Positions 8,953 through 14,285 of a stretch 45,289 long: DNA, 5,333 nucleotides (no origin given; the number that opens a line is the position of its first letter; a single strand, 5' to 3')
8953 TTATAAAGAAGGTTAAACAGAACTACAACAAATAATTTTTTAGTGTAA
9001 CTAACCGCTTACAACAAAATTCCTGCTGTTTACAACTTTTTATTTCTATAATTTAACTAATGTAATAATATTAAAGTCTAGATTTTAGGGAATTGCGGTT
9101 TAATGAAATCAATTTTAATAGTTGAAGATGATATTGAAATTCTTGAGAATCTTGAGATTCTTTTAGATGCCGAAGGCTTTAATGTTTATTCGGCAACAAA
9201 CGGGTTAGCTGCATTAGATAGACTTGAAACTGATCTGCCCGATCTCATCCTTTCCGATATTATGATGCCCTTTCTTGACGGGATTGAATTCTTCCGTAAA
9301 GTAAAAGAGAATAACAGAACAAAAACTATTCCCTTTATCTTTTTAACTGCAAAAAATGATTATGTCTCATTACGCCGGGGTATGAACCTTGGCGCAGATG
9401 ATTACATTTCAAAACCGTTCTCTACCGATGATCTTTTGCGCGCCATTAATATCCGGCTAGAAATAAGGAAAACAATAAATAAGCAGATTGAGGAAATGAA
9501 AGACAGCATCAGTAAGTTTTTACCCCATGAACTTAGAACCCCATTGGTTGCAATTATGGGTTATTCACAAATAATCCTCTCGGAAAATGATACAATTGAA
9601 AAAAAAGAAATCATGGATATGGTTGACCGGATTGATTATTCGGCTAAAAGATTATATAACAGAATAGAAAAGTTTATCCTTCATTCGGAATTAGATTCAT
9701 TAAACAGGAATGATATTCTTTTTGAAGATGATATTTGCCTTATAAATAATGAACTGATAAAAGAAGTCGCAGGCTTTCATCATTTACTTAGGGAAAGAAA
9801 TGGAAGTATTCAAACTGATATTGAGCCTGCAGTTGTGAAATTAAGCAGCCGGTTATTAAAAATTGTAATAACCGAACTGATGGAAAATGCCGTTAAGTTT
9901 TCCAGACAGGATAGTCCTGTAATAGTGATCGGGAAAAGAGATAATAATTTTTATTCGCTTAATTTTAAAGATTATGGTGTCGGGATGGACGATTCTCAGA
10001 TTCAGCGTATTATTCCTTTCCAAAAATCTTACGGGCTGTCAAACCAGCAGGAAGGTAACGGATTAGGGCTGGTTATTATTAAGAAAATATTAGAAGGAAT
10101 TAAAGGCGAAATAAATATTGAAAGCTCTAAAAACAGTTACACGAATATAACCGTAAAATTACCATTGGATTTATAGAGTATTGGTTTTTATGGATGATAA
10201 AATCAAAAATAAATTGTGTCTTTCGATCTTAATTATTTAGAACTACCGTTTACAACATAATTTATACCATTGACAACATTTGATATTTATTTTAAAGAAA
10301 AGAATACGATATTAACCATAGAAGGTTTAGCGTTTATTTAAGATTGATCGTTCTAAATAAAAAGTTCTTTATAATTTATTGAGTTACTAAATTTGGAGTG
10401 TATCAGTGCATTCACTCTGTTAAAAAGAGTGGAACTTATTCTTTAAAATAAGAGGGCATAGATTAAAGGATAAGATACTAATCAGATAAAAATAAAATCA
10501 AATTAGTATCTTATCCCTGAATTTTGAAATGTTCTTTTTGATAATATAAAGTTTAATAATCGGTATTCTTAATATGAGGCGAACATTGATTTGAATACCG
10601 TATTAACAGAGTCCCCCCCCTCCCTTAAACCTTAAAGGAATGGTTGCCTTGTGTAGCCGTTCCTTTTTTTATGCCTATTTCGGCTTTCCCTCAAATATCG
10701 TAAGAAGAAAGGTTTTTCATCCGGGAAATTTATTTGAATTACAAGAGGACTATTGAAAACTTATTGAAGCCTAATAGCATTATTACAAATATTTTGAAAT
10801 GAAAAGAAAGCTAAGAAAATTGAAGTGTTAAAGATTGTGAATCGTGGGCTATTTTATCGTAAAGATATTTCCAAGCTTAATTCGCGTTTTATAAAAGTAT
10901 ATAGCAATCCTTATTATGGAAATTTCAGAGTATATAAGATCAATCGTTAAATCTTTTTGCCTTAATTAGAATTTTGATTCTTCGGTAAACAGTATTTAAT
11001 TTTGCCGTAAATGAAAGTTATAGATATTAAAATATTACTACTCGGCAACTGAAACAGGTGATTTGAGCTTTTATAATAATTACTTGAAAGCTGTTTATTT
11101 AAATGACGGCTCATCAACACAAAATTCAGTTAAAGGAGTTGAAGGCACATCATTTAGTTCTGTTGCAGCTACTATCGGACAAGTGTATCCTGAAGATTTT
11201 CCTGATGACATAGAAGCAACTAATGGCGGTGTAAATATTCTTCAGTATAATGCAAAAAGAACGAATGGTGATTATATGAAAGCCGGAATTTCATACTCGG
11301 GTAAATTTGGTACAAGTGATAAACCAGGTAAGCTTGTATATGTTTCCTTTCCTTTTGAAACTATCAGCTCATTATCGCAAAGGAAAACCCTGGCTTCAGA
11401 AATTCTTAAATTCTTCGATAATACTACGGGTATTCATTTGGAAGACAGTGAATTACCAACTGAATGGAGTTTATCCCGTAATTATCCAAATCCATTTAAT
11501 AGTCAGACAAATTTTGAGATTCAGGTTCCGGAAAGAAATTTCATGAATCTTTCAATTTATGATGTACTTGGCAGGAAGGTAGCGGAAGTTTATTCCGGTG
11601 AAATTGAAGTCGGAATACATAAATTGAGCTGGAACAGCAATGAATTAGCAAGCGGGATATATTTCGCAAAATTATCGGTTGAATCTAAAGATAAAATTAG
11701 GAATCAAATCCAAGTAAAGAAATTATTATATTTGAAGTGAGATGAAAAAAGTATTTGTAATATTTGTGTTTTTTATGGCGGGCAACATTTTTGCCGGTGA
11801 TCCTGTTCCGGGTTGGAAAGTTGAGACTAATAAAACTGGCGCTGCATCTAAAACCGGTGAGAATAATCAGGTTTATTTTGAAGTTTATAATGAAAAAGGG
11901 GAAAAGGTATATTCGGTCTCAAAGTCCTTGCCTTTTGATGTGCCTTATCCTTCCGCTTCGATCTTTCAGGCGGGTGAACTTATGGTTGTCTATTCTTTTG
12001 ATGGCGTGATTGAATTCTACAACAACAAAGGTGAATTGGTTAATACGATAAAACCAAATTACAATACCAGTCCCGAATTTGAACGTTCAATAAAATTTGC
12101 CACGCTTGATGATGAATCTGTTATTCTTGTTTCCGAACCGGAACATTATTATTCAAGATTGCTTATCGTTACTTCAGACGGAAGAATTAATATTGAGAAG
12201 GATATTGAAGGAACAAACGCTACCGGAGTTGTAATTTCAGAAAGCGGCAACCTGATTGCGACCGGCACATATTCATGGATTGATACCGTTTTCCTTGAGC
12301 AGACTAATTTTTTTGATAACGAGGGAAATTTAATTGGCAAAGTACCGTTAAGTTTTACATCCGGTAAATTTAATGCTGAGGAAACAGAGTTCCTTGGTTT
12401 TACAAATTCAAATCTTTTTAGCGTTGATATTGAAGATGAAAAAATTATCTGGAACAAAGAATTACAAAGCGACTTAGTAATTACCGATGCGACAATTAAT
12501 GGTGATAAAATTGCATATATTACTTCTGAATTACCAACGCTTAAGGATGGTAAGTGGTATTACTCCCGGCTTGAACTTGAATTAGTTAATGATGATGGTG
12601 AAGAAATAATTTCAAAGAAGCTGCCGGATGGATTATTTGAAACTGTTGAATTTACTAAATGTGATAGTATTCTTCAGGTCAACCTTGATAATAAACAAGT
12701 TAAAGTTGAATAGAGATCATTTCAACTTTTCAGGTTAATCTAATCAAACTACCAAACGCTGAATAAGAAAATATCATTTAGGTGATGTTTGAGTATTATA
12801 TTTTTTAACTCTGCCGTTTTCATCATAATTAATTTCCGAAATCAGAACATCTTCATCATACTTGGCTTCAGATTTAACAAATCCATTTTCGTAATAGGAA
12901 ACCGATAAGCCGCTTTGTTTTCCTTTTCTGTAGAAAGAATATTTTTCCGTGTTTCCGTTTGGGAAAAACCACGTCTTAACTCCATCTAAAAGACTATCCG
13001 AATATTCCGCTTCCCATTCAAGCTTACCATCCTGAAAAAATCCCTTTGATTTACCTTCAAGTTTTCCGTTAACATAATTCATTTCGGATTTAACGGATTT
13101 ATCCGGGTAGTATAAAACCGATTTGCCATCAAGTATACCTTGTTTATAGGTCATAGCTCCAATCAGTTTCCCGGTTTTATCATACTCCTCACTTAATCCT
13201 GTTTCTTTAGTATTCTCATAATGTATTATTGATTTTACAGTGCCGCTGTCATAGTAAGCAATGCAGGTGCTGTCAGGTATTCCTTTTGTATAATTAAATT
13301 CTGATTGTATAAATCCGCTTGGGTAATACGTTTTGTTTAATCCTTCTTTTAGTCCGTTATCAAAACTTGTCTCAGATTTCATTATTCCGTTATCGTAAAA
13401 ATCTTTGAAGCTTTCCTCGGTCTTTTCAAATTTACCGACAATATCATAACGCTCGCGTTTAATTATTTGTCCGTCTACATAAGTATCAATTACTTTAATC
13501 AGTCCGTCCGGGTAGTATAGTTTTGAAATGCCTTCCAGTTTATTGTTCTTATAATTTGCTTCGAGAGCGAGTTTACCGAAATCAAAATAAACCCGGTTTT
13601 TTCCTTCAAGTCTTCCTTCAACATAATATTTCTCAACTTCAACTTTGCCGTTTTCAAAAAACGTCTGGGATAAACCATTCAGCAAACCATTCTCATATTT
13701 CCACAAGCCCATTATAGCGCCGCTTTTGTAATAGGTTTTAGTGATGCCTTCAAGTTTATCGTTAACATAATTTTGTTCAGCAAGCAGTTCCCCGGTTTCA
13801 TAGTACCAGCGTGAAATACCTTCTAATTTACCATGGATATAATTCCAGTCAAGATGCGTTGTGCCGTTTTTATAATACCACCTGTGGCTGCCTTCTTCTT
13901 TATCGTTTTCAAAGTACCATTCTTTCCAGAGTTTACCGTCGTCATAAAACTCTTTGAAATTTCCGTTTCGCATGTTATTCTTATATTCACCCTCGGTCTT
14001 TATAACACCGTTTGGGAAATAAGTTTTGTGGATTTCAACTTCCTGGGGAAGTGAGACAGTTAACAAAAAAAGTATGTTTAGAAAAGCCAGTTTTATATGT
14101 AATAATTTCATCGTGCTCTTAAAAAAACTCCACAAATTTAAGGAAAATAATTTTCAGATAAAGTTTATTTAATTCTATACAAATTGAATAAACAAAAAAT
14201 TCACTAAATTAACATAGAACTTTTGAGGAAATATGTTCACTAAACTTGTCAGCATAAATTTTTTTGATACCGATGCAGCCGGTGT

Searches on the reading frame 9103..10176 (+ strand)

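Call 104: search_protein_families(library=pfam, proteins=[window:9103-10176:+], max_evalue=0.000001)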
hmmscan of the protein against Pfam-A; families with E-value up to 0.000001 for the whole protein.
window:9103-10176:+ (357 aa): 3 families
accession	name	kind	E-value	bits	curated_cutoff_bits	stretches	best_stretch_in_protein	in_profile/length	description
PF00072.30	Response_reg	-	8.6e-29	100.4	30.2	1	4-115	1-110/111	Response regulator receiver domain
PF02518.31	HATPase_c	-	2.8e-16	60.3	26.4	1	250-356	4-110/111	Histidine kinase-, DNA gyrase B-, and HSP90-like ATPase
PF00512.31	HisKA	-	4.1e-08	33.6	26.9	1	140-198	9-64/66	His Kinase A (phospho-acceptor) domain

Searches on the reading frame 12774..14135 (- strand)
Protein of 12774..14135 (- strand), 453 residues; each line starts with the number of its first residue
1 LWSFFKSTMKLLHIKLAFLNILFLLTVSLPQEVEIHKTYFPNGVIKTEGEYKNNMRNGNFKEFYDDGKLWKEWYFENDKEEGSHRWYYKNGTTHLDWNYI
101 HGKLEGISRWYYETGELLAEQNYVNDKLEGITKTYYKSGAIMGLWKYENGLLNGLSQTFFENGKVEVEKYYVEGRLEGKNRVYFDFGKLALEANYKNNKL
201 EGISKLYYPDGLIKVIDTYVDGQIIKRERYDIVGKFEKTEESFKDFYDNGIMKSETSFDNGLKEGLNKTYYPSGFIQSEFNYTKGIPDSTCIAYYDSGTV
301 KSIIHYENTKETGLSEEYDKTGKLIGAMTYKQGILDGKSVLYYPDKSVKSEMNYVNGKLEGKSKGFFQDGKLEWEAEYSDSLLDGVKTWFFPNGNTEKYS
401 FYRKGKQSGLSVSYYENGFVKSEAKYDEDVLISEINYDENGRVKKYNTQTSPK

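Call 104: search_protein_families(library=pfam, proteins=[window:12774-14135:-], max_evalue=0.000001)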
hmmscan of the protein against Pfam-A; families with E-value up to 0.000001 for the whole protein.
window:12774-14135:- (453 aa): 1 family
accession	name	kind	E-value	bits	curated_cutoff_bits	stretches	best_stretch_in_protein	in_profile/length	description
PF07661.19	MORN_2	-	1.3e-48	157.7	29.6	0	104-125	1-22/22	MORN repeat variant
